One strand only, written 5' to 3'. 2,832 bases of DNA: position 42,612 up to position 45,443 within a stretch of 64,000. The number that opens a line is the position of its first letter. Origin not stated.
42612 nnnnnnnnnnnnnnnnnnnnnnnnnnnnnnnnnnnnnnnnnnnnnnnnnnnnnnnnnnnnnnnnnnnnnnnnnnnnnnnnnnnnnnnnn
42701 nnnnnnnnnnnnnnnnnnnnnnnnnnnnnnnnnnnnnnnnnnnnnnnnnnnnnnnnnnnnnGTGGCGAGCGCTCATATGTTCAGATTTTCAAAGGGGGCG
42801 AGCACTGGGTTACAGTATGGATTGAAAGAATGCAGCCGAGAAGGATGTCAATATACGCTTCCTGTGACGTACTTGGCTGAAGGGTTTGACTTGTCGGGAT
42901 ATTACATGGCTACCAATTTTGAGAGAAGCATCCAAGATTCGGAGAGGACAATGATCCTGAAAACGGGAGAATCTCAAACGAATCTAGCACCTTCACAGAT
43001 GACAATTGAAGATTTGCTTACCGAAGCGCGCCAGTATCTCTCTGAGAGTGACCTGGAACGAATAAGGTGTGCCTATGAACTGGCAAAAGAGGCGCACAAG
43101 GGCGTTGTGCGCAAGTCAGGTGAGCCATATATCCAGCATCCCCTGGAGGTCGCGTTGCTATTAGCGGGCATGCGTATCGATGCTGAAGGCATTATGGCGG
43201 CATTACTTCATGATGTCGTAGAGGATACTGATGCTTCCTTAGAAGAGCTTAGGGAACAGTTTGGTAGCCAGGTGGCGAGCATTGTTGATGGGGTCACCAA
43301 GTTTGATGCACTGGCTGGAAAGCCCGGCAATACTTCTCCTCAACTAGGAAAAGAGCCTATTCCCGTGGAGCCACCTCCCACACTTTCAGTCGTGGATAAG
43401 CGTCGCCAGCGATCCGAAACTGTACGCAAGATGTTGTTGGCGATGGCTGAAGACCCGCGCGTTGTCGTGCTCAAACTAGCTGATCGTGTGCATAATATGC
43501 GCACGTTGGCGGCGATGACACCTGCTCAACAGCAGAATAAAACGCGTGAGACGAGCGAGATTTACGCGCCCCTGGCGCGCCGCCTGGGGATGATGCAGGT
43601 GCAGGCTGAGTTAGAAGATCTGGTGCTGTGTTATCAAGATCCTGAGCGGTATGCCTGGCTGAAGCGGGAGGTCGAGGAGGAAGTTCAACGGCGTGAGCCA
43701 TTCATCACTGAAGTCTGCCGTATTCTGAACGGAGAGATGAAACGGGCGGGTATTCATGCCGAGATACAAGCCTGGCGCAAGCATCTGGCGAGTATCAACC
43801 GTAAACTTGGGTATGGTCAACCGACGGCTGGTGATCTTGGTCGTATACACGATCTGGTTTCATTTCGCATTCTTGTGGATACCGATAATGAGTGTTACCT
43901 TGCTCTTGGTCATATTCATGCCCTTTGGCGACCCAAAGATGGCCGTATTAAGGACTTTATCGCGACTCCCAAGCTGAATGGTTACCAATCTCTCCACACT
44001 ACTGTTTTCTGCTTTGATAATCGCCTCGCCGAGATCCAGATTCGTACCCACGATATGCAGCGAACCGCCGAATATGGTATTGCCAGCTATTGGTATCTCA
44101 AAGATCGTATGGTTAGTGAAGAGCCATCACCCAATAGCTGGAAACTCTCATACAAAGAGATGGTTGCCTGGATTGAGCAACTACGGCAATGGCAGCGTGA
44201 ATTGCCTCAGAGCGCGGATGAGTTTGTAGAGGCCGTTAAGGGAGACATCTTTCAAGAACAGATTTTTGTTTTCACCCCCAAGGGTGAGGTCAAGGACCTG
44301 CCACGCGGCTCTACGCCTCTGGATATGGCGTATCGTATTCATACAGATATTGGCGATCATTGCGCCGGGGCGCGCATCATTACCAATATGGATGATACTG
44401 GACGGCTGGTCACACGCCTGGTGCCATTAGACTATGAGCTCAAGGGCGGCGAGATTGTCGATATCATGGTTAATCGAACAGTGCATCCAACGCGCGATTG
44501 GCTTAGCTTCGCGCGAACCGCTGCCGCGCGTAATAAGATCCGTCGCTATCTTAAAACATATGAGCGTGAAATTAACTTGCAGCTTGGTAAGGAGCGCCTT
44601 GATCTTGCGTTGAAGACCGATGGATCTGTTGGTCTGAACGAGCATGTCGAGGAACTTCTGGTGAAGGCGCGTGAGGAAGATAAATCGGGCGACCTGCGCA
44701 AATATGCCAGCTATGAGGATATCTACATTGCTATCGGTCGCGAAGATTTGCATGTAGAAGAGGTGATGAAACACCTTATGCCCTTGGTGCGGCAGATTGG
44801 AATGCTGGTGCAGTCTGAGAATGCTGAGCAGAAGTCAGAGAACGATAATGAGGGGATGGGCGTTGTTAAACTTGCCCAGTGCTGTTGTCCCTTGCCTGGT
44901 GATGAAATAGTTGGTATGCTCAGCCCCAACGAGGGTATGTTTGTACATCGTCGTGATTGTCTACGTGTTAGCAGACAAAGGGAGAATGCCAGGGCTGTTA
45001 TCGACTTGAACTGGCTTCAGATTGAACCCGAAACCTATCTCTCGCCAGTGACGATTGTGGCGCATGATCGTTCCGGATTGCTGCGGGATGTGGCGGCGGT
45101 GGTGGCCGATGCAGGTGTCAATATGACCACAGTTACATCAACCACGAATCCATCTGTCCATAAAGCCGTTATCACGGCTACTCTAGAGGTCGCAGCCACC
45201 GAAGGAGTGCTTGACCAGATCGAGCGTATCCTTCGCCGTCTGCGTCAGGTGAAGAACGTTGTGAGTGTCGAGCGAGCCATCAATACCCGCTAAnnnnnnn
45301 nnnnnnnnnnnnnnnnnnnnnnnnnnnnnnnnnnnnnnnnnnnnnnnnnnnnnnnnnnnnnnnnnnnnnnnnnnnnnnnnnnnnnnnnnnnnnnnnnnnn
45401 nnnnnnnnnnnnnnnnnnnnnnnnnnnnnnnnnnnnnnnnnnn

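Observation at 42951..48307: Tandem full-length RelA/SpoT paralogs: bifunctional Rel followed by a hydrolase-degenerate copy that keeps the RXKD-type synthetase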

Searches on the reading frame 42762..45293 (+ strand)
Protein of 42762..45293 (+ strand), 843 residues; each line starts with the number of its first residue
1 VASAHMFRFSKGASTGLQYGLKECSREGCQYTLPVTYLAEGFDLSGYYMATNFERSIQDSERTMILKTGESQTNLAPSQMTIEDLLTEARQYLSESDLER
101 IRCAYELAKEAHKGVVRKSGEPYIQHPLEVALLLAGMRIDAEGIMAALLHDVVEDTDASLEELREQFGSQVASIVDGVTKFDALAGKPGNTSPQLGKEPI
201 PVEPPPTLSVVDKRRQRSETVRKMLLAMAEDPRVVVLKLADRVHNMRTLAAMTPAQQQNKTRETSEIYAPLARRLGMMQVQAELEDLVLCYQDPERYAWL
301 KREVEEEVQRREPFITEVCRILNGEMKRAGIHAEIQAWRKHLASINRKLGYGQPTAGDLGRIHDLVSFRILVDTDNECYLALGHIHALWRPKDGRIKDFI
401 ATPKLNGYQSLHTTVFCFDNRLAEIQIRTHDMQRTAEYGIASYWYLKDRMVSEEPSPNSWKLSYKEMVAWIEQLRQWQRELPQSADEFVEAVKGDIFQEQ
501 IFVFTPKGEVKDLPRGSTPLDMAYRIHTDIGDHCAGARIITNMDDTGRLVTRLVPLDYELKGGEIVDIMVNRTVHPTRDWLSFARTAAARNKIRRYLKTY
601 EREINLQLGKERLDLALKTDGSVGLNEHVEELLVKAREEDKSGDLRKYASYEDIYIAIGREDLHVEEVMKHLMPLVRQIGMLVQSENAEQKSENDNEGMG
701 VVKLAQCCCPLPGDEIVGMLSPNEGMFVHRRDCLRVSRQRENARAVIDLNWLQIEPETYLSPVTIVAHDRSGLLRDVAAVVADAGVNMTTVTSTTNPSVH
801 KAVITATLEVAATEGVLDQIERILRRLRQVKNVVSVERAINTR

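Call 3: search_protein_families(library=pfam, proteins=[window:42762-45293:+], max_evalue=0.01)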
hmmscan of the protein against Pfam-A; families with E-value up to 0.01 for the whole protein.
window:42762-45293:+ (843 aa): 8 families
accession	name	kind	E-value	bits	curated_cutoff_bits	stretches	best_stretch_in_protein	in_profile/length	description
PF13328.12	HD_4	-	3.5e-50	170.2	27.2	1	104-277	1-155/156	HD domain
PF04607.23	RelA_SpoT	-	6e-28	97.8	27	1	340-448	4-110/113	Region found in RelA / SpoT proteins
PF02824.27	TGS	-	8.9e-19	67.7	22.2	1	501-569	1-59/60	TGS domain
PF13291.12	ACT_4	-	2.2e-13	51.1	27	1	757-838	3-80/80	ACT domain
PF01966.28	HD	-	4e-09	37.2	22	1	123-246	1-116/116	HD domain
PF19296.4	RelA_AH_RIS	-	1.5e-08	35.4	23.8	1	583-680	3-90/185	RelA/SpoT, AH and RIS domains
PF01842.31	ACT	-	4.1e-07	30.1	27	1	764-824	4-65/66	ACT domain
PF22629.2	ACT_AHAS_ss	-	0.0017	18.9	27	1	765-830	3-65/67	AHAS small subunit-like ACT domain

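Call 4: search_protein_families(library=ncbifam, proteins=[window:42762-45293:+], max_evalue=0.01)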
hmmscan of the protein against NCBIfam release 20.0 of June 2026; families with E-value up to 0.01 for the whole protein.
window:42762-45293:+ (843 aa): 8 families
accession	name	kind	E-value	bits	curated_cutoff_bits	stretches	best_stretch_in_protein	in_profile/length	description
TIGR00691.1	spoT_relA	subfamily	1.6e-180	601.9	499.2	1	104-837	1-686/687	RelA/SpoT family protein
NF008303.0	PRK11092.1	equivalog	3.3e-152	508.2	947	2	209-839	107-700/702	bifunctional GTP diphosphokinase/guanosine-3',5'-bis pyrophosphate 3'-pyrophosphohydrolase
NF008124.0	PRK10872.1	equivalog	2e-118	397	728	1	122-838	54-740/744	GTP diphosphokinase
NF006352.0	PRK08577.1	equivalog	4.7e-06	26.7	140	1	757-834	53-130/136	hypothetical protein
NF003361.0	PRK04435.1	equivalog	0.00014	21.6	131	1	764-836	74-142/148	ACT domain-containing protein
NF008864.0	PRK11895.1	equivalog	0.0003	20.5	119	1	763-837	6-78/164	acetolactate synthase small subunit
NF007171.0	PRK09602.1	subfamily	0.00051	19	387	1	513-569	346-394/397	YchF-related putative GTPase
TIGR00119.1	acolac_sm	equivalog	0.005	16.8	56.9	0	764-837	6-77/158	acetolactate synthase small subunit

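Call 7: search_solved_structures(query=window:42762-45293:+, show_alignments=2, max_evalue=1e-10)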
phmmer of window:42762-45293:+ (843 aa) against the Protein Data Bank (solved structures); distinct sequences matched with E-value up to 1e-10: 23.
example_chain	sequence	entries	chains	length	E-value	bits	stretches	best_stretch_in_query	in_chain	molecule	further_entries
8fr8_I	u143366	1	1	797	1.7e-139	469.6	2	217-814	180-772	GTP pyrophosphokinase RelA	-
6yxa_A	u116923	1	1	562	6.3e-117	394.9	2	213-671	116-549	GTP pyrophosphokinase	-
5iqr_8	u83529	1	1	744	1.1e-102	347.9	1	128-838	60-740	GTP pyrophosphokinase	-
5kps_A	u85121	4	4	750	1.1e-102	347.8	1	128-838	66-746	GTP pyrophosphokinase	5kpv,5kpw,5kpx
7oiw_A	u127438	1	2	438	5.9e-98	332.2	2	212-537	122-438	GTP pyrophosphokinase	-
5l3p_z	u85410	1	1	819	2.4e-95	323.6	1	128-751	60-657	GTP pyrophosphokinase,GTP pyrophosphokinase,GTP pyrophosphokinase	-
5xnx_A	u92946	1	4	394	3.1e-87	296.7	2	217-493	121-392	Bifunctional (p)ppGpp synthase/hydrolase RelA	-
8acu_A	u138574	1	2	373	4.1e-81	276.5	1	80-464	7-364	GTP pyrophosphokinase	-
1vj7_A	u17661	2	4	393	3.1e-78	267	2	214-491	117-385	Bifunctional RELA/SPOT | Bifunctional (p)ppGpp synthase/hydrolase RelA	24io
6s2t_A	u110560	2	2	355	1.4e-70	241.7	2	212-434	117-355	(P)ppGpp synthetase I, SpoT/RelA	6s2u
7ohg_A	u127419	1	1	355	1.6e-70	241.5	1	86-434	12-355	Guanosine-3',5'-bis(Diphosphate) 3'-pyrophosphohydrolase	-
6s2v_A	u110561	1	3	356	1.6e-70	241.5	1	86-434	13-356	(P)ppGpp synthetase I, SpoT/RelA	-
7qpr_A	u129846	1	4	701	3e-63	217.4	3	91-188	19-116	ACT domain protein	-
9s6k_B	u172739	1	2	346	9.4e-61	209.2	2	211-440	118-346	GTP pyrophosphokinase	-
7qps_A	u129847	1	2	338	3.9e-42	147.6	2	91-188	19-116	ACT domain protein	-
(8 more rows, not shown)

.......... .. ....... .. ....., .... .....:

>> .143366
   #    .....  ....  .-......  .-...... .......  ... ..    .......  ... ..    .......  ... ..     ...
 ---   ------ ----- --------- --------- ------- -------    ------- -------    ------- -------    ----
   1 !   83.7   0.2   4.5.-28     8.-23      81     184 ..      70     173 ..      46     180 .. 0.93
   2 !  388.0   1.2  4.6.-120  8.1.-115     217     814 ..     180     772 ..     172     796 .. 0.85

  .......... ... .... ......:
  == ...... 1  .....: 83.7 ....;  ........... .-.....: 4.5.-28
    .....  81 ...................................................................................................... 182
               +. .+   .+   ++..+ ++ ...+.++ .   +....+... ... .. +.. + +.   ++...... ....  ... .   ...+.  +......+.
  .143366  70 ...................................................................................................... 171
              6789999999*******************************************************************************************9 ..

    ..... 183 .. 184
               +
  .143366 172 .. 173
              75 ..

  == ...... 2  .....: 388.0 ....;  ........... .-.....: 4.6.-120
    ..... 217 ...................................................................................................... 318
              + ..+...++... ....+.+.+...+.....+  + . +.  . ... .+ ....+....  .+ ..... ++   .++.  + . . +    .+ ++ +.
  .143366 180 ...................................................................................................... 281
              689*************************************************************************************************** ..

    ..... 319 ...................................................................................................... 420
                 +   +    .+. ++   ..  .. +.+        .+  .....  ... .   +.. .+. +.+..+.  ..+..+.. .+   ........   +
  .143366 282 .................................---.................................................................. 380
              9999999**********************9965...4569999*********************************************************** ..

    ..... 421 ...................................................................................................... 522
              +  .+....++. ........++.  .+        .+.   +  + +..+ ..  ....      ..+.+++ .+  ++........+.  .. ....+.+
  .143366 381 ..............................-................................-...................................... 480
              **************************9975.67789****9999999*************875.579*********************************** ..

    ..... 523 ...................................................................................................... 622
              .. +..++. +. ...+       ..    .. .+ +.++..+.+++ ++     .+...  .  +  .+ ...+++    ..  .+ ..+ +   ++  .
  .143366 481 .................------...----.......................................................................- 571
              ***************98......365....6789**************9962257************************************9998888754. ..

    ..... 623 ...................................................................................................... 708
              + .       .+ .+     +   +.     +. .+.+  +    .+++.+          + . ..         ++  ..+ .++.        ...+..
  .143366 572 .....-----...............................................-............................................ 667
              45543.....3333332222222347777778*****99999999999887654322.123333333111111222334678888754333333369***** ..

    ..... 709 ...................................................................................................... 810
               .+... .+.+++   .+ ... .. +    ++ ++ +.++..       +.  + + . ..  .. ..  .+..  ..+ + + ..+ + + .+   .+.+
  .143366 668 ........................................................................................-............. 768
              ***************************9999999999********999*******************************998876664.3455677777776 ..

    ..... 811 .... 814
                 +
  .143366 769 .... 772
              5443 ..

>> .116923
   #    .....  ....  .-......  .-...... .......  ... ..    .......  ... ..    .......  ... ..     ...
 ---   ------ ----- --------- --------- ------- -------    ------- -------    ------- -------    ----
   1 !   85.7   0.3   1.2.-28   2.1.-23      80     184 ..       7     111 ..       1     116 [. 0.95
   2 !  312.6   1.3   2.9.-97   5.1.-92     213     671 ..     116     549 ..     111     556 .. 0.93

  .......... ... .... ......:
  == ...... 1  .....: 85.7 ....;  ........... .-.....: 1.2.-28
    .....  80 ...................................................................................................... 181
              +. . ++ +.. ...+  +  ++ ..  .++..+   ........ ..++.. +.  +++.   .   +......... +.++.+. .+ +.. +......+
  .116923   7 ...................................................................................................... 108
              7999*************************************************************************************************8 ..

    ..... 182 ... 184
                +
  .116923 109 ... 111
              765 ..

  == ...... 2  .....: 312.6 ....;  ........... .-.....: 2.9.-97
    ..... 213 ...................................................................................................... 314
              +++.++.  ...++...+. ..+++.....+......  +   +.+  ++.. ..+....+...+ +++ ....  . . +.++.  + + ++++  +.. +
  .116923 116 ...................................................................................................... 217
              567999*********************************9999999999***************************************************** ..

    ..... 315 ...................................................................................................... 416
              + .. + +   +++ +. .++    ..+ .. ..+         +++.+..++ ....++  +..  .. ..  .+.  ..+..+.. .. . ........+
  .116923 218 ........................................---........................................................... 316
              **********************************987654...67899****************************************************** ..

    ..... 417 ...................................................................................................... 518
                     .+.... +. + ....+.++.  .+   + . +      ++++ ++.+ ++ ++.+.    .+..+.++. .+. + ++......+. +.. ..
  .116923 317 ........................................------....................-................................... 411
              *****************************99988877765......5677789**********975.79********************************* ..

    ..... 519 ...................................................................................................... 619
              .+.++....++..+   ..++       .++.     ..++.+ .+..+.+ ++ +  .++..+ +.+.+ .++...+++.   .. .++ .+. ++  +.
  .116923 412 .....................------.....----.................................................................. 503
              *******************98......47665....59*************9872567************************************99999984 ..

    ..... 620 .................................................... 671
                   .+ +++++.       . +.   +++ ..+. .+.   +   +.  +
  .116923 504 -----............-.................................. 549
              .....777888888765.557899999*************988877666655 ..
